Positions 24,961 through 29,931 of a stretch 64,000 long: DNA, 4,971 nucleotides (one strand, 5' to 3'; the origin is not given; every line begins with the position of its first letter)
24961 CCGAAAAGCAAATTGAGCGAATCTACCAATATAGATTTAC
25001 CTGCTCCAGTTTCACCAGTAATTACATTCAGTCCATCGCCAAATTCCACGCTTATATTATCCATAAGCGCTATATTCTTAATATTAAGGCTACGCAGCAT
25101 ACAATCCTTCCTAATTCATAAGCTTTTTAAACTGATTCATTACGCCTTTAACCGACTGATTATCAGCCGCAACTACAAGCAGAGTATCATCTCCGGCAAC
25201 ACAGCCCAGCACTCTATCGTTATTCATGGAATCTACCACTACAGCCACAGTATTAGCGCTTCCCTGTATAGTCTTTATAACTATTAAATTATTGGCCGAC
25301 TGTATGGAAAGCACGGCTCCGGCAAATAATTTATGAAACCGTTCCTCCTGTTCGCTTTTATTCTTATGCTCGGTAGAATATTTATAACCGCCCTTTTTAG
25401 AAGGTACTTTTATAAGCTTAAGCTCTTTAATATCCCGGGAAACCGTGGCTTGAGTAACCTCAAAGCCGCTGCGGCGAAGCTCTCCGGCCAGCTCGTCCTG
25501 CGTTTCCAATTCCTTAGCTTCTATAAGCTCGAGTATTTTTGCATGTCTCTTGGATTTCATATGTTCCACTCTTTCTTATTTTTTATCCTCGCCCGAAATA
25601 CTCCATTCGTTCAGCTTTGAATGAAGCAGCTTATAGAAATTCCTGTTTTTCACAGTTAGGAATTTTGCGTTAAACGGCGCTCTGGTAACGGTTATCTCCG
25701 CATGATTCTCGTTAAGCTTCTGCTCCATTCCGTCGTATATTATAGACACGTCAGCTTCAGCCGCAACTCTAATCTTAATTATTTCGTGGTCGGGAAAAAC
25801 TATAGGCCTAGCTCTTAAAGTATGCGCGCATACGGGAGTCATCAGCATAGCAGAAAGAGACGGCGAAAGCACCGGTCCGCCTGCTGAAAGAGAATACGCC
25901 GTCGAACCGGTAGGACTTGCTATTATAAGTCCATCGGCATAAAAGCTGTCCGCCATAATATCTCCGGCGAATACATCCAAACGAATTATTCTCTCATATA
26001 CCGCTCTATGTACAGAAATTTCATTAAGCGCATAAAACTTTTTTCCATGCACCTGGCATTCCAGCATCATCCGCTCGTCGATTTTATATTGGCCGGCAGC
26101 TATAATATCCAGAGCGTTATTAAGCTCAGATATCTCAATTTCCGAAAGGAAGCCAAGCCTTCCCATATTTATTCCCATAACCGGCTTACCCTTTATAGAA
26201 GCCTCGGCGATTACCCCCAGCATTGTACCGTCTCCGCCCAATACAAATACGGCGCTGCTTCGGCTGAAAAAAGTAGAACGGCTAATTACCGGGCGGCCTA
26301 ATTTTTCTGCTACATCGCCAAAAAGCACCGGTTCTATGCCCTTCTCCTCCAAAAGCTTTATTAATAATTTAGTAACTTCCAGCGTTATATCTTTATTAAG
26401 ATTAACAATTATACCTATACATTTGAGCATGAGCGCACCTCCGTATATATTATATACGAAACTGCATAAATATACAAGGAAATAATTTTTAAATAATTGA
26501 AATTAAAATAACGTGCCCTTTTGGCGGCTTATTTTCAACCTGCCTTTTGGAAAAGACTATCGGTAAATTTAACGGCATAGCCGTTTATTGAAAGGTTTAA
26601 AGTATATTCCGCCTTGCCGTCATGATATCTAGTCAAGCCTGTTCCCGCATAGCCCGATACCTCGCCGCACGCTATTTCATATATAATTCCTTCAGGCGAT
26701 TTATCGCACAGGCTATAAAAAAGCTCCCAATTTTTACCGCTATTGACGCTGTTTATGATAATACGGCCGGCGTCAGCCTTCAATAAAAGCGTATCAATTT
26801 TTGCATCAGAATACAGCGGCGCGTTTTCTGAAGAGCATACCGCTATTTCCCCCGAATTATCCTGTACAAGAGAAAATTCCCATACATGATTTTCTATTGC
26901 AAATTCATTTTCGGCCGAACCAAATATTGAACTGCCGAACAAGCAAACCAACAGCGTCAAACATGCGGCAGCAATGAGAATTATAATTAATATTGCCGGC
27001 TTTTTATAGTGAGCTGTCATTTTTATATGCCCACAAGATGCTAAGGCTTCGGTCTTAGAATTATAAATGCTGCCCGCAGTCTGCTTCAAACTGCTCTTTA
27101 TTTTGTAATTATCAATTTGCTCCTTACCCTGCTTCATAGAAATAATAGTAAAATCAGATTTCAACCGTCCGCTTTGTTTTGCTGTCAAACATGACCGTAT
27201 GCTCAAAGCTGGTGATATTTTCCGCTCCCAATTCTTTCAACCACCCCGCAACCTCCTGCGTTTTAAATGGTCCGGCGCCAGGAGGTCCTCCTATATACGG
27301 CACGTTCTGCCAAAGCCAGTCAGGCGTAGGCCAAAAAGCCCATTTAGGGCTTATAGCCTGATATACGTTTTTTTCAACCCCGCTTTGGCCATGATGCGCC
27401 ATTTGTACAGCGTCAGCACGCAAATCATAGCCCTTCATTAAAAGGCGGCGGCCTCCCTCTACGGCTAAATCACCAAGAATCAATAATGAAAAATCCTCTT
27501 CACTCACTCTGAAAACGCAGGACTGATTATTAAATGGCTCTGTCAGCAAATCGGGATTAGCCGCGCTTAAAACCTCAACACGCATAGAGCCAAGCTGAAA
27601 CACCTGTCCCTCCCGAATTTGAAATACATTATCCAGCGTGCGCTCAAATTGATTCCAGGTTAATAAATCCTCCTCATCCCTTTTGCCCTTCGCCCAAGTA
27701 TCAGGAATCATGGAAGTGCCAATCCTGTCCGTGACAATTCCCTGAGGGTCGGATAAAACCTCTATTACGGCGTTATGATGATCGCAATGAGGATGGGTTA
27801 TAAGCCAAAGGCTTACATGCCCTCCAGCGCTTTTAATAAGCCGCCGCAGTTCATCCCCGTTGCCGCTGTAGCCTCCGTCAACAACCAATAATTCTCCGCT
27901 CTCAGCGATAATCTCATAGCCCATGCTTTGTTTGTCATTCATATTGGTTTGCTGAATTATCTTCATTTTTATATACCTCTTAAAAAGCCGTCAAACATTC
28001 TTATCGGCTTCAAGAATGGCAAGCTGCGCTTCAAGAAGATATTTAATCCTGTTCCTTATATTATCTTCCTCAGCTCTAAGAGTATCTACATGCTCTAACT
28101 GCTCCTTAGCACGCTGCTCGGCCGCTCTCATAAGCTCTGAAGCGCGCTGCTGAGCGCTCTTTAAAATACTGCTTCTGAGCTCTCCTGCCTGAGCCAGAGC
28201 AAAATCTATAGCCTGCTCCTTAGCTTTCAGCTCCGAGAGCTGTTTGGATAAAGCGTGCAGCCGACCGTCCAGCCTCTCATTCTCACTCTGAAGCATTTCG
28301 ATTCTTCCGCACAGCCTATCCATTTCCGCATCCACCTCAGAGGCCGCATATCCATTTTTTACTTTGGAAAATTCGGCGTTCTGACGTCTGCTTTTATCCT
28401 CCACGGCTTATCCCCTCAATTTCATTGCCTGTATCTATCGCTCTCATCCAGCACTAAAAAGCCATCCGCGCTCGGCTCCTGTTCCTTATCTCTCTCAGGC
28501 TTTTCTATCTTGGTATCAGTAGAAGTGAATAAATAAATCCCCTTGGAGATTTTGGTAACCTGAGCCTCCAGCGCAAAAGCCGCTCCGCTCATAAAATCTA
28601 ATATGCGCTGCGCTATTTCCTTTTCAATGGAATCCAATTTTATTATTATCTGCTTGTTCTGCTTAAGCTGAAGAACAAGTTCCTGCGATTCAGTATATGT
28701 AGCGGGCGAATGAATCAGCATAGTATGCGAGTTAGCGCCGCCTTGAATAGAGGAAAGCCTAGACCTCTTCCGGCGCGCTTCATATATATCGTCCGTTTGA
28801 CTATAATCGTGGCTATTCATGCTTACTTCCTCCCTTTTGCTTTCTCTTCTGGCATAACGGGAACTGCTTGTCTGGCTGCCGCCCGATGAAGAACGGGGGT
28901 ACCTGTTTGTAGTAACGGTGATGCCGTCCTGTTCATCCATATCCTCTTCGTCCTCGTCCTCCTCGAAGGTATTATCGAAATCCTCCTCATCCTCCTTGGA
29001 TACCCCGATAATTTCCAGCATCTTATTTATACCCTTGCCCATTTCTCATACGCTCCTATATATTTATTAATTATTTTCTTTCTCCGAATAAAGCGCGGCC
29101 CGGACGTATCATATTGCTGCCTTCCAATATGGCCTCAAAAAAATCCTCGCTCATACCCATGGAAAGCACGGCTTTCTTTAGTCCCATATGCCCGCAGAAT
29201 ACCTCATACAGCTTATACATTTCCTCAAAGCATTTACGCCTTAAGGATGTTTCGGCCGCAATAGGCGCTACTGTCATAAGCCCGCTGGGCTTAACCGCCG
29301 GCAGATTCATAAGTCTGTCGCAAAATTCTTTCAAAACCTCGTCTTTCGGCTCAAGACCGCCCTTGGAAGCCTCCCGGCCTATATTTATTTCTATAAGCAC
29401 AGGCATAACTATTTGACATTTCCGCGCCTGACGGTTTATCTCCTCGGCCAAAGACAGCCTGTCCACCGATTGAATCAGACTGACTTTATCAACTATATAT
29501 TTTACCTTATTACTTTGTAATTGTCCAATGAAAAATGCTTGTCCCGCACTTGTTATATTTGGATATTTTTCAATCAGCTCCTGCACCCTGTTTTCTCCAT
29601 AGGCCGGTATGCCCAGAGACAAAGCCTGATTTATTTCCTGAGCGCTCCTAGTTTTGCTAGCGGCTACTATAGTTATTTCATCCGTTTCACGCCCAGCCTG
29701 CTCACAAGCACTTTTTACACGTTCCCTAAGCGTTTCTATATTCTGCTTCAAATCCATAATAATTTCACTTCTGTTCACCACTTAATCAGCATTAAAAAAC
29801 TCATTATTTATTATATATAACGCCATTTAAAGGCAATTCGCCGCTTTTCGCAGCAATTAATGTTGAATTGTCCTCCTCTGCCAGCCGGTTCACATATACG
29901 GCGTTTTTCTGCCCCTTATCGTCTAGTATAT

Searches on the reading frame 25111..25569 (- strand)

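Call 38: search_protein_families(library=pfam, proteins=[window:25111-25569:-], max_evalue=0.00001)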
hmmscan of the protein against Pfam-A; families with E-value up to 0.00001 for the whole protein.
window:25111-25569:- (152 aa): 2 families
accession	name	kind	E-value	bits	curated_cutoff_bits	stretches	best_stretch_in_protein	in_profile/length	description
PF01316.27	Arg_repressor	-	9.4e-24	83.4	27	1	5-67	3-65/70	Arginine repressor, DNA binding domain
PF02863.23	Arg_repressor_C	-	1.9e-22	79.3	25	1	83-149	2-68/68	Arginine repressor, C-terminal domain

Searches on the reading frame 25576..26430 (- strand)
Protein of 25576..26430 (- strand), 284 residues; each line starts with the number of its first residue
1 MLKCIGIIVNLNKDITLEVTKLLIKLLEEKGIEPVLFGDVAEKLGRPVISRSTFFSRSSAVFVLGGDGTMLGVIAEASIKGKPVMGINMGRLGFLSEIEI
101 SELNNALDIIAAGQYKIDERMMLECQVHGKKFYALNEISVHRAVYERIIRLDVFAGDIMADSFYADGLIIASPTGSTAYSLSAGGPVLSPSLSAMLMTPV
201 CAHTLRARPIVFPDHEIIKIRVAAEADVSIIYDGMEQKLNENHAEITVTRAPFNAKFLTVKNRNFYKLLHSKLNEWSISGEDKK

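Call 38: search_protein_families(library=pfam, proteins=[window:25576-26430:-], max_evalue=0.00001)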
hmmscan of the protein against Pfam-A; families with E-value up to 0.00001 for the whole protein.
window:25576-26430:- (284 aa): 2 families
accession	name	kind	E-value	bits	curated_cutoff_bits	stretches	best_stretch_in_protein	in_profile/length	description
PF20143.4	NAD_kinase_C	-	1.9e-30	105.6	23.7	1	135-258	1-124/126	ATP-NAD kinase C-terminal domain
PF01513.26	NAD_kinase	-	3.2e-15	57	25.5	1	5-115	1-130/130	ATP-NAD kinase N-terminal domain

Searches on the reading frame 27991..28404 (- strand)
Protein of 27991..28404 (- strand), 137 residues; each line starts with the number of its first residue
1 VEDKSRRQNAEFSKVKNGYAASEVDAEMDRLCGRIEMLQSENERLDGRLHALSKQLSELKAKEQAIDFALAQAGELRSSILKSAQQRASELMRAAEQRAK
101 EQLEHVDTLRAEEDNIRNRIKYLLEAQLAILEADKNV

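Call 38: search_protein_families(library=pfam, proteins=[window:27991-28404:-], max_evalue=0.00001)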
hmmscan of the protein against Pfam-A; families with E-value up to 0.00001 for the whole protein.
window:27991-28404:- (137 aa): 1 family
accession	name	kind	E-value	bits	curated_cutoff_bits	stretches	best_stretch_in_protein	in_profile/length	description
PF05103.18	DivIVA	-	1.2e-12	48.4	28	1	8-108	7-104/131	DivIVA protein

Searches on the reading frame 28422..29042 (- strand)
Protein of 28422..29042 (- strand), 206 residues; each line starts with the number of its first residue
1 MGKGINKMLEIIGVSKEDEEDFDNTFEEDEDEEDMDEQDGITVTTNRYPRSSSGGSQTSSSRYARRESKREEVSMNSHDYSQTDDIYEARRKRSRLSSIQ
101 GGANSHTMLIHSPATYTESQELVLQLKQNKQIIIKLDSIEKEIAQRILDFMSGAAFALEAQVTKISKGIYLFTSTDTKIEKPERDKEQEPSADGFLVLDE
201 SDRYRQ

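Call 38: search_protein_families(library=pfam, proteins=[window:28422-29042:-], max_evalue=0.00001)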
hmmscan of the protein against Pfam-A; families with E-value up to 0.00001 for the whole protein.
window:28422-29042:- (206 aa): 1 family
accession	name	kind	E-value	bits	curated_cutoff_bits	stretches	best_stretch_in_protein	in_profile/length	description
PF04472.17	SepF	-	7.2e-18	65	27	1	111-179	4-72/72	Cell division protein SepF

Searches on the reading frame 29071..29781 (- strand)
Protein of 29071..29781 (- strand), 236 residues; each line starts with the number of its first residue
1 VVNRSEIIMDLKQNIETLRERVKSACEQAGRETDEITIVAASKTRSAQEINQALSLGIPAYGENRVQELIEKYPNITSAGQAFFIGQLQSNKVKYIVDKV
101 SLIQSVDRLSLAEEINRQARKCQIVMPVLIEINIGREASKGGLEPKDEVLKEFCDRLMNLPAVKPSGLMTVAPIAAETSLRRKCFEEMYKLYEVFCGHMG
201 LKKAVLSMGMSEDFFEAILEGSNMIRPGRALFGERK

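Call 38: search_protein_families(library=pfam, proteins=[window:29071-29781:-], max_evalue=0.00001)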
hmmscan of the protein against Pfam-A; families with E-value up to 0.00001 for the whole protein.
window:29071-29781:- (236 aa): 1 family
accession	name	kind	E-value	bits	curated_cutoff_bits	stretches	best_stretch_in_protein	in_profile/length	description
PF01168.26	Ala_racemase_N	-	8.3e-20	71.9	24.1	1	16-235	4-219/220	Alanine racemase, N-terminal domain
